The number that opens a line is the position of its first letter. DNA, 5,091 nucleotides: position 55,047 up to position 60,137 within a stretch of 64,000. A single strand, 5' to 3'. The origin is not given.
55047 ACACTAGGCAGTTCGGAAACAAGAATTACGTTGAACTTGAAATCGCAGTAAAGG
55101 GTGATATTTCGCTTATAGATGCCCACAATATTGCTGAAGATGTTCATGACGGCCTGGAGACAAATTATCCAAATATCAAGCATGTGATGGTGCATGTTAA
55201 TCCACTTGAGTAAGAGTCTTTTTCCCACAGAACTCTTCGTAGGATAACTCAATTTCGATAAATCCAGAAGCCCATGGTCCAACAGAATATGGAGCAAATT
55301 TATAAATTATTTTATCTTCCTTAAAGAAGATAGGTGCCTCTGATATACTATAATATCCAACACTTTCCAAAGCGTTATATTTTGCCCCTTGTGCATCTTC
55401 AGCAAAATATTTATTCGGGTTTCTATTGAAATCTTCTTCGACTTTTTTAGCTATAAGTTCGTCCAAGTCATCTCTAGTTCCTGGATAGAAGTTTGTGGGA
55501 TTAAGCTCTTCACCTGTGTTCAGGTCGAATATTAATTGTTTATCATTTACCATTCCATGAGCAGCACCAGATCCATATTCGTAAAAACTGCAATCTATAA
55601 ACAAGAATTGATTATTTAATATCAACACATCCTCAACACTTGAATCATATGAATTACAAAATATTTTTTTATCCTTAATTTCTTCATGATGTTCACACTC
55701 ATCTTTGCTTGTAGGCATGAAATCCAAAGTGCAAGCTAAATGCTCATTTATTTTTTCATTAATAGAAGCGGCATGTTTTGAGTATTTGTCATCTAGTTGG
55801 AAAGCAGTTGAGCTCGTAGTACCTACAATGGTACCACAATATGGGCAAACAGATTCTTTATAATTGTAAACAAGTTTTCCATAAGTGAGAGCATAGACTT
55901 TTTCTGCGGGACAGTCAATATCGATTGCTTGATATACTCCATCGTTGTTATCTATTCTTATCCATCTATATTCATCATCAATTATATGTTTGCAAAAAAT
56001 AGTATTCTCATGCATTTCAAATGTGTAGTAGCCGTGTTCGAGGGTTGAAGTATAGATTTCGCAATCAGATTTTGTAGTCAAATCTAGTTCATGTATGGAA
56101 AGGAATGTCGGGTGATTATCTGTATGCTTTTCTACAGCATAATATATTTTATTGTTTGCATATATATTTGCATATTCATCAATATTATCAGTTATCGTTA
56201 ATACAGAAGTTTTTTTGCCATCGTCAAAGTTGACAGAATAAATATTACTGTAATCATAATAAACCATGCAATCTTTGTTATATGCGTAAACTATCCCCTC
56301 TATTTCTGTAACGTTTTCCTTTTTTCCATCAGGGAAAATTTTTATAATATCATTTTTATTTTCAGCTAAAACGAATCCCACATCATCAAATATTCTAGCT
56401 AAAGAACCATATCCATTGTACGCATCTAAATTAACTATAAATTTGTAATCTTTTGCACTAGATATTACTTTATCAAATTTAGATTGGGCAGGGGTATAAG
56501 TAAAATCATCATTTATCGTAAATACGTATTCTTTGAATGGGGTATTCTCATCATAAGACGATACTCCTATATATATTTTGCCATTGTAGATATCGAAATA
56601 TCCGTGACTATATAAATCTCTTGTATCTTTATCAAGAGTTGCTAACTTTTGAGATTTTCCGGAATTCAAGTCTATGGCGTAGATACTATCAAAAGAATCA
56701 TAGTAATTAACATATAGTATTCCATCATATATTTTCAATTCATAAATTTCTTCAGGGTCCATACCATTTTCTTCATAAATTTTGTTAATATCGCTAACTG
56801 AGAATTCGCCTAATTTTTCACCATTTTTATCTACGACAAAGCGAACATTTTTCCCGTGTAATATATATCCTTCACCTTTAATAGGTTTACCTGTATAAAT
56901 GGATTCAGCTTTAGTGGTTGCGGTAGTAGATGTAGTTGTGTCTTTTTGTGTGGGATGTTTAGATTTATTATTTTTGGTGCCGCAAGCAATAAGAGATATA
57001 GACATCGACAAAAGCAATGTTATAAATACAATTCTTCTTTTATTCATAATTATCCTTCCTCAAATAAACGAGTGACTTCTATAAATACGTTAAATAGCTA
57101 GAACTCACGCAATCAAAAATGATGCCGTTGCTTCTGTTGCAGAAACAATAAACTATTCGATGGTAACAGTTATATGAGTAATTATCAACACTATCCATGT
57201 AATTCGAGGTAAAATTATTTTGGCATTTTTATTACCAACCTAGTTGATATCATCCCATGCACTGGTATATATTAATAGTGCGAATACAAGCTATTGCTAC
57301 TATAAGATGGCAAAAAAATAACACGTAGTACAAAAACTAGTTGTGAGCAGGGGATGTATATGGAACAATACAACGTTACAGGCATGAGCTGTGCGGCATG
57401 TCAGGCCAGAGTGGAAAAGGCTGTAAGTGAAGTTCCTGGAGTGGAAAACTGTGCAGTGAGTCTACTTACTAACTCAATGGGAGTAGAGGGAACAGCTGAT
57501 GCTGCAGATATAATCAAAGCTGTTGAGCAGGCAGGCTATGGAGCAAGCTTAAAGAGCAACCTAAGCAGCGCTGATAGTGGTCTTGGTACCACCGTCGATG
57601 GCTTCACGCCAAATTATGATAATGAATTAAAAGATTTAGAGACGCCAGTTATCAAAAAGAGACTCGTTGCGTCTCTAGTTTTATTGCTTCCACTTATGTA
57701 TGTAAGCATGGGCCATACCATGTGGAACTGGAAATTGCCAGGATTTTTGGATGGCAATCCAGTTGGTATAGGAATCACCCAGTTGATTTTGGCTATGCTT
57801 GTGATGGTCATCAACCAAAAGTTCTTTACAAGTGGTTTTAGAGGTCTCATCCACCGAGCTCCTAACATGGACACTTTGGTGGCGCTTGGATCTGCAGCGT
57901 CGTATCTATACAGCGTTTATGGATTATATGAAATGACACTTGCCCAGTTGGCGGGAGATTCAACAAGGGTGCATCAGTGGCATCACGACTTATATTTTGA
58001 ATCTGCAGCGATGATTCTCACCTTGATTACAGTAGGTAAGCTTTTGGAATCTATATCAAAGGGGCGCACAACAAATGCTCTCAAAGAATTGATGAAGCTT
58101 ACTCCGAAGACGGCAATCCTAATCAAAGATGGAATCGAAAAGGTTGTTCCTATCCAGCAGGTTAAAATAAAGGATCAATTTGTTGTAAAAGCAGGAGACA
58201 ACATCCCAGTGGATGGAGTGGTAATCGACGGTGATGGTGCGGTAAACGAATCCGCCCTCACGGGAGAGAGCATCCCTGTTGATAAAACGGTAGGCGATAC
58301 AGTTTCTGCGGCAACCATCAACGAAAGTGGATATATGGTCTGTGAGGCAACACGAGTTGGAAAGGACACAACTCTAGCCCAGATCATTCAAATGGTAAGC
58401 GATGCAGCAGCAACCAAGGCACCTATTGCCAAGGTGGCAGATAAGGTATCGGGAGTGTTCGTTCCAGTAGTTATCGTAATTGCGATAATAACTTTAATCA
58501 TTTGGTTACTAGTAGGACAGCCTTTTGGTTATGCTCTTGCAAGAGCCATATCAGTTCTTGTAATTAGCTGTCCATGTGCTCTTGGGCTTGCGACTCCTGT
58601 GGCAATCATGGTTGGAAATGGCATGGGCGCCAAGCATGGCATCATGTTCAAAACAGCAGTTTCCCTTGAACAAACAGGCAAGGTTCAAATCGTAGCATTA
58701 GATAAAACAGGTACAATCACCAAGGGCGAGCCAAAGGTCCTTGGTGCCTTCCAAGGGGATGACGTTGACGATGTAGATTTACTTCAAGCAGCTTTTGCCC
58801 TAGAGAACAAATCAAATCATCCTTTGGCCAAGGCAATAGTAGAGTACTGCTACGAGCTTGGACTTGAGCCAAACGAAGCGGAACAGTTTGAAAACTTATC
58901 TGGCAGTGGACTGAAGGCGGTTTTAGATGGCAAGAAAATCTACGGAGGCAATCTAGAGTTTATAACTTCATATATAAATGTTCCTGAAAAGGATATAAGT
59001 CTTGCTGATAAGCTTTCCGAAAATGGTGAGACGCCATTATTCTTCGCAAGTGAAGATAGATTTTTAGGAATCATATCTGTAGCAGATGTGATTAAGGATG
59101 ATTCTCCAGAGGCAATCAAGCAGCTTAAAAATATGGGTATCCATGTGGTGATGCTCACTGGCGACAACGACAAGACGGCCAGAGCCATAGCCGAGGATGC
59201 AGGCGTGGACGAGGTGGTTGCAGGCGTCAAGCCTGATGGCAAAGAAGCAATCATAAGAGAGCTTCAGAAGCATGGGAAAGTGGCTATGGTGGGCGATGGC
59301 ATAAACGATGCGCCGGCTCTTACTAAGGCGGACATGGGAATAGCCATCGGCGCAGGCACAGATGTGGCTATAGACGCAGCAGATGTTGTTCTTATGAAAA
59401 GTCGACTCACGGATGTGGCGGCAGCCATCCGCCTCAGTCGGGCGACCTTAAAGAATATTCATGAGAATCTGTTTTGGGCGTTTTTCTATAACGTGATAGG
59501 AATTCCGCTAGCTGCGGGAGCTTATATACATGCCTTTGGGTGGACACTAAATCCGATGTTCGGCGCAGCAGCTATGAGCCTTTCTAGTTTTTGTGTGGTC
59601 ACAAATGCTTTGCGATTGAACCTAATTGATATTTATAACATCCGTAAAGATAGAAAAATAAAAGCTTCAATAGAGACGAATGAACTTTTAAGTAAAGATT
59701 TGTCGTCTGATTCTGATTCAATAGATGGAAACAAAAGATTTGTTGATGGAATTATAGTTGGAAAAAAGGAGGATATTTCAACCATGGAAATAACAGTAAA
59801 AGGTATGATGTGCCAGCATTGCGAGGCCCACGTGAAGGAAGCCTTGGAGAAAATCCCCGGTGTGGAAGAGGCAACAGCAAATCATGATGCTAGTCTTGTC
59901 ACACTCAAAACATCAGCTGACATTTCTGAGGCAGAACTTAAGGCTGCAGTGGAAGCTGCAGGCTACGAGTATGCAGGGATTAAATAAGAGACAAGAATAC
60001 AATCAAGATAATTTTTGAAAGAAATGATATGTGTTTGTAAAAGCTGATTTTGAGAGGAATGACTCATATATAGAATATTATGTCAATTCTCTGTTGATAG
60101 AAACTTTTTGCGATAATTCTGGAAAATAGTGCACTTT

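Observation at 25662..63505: Shared upstream motif links five orphan/secreted genes at two distant loci: a possible undescribed regulon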

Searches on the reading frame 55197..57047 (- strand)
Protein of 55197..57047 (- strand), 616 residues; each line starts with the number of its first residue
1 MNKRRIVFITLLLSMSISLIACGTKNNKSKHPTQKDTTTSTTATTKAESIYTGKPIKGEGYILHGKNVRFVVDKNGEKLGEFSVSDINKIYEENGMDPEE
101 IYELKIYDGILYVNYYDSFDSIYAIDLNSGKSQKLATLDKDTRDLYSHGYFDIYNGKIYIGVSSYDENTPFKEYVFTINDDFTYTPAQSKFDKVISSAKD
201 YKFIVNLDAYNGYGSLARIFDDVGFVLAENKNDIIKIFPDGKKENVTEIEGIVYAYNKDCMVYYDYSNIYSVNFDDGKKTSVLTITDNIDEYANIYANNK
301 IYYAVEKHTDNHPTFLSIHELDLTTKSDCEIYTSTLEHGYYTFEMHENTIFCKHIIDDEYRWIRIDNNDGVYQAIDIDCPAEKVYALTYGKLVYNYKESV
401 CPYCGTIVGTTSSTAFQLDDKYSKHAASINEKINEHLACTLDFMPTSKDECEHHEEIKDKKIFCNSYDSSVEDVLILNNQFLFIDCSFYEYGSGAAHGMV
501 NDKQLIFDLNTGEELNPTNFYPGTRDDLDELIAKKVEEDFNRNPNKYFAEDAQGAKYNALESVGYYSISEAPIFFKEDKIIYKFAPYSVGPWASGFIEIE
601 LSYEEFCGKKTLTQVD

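Call 11: search_protein_families(library=pfam, proteins=[window:55197-57047:-], max_evalue=0.1)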
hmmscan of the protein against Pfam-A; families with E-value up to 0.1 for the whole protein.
window:55197-57047:- (616 aa): 3 families
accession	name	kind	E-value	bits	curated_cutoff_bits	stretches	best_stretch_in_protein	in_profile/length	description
PF11738.13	DUF3298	-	1.1e-05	26.7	24.1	1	522-604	6-84/84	Protein of unknown function (DUF3298)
PF04135.18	Nop10p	-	0.0037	17.8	27.2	1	393-425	13-44/52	Nucleolar RNA-binding protein, Nop10p family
PF05096.18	Glu_cyclase_2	-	0.033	14.1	22.3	1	93-158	162-226/249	Glutamine cyclotransferase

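Call 21: search_protein_families(library=phrogs, proteins=[window:55197-57047:-], max_evalue=0.01)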
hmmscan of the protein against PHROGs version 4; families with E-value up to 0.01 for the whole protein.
window:55197-57047:- (616 aa): 2 families
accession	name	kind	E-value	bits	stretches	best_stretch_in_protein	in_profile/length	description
phrog_806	-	unknown function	3.3e-05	25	1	1-133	1-151/187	-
phrog_32721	-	unknown function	0.0031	18.4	0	1-39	1-39/171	-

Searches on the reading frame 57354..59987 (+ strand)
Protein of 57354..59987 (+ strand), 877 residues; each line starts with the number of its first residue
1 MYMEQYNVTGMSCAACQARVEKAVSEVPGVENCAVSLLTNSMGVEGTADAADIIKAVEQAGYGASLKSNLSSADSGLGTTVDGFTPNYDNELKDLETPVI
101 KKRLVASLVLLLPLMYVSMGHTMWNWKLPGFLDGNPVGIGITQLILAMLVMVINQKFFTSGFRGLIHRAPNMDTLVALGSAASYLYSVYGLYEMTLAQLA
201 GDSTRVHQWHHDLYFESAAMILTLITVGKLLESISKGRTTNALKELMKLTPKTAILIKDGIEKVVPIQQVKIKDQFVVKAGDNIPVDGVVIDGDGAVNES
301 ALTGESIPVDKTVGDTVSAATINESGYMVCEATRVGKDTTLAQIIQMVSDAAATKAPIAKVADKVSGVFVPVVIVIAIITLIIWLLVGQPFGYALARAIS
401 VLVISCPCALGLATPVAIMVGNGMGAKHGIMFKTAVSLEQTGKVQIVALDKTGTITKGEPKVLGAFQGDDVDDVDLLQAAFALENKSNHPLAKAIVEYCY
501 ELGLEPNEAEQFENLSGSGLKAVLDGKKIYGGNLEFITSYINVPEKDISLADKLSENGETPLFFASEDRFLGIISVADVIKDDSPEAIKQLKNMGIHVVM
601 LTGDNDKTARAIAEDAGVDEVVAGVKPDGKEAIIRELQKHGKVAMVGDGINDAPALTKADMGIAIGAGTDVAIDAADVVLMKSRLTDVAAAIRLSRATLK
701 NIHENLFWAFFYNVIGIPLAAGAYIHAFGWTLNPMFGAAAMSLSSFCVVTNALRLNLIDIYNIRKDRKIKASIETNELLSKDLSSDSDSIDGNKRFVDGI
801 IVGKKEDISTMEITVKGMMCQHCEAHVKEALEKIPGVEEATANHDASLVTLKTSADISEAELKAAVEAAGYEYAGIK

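Call 28: search_protein_families(library=pfam, proteins=[window:57354-59987:+], max_evalue=0.001)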
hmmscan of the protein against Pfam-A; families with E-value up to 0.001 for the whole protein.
window:57354-59987:+ (877 aa): 5 families
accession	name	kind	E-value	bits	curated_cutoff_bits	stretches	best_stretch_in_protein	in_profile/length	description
PF00122.25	E1-E2_ATPase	-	1.2e-54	185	28.1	1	248-427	1-180/181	E1-E2 ATPase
PF00702.32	Hydrolase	-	2.7e-36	126.2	26.4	1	445-660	2-191/191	haloacid dehalogenase-like hydrolase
PF00403.32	HMA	-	2.2e-32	111.7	24.8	2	6-62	2-61/62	Heavy-metal-associated domain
PF08282.18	Hydrolase_3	-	2.4e-06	27.9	20.9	0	641-683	204-246/255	haloacid dehalogenase-like hydrolase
PF12710.13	HAD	-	0.00079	20.3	27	0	584-656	87-188/189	haloacid dehalogenase-like hydrolase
